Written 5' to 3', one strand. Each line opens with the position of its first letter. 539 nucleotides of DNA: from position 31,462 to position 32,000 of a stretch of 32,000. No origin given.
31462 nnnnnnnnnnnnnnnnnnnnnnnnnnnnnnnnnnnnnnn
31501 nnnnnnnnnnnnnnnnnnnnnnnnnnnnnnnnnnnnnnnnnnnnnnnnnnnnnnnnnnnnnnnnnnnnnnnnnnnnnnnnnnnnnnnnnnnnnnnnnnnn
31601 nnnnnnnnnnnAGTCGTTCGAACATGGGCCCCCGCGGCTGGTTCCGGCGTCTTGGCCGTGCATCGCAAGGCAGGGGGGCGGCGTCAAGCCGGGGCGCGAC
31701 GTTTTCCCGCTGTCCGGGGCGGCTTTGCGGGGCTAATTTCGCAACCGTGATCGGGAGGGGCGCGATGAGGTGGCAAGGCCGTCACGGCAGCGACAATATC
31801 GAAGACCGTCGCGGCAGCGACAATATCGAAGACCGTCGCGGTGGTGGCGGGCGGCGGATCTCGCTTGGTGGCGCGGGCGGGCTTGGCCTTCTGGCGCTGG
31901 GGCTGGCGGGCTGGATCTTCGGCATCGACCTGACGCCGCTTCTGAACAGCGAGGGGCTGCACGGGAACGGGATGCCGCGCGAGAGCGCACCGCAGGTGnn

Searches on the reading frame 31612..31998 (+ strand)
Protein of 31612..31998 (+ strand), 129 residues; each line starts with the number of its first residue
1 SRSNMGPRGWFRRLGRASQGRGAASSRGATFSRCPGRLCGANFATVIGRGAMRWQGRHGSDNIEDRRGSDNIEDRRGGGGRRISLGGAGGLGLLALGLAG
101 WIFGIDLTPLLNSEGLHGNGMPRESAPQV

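Call 8: search_protein_families(library=pfam, proteins=[window:31612-31998:+], max_evalue=0.01)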
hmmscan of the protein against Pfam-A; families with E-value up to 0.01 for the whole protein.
window:31612-31998:+ (129 aa): 1 family
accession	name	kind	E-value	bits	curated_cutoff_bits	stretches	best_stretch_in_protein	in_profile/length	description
PF04228.19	Zn_peptidase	-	3e-21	76.6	23.2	1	52-128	1-72/290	Putative neutral zinc metallopeptidase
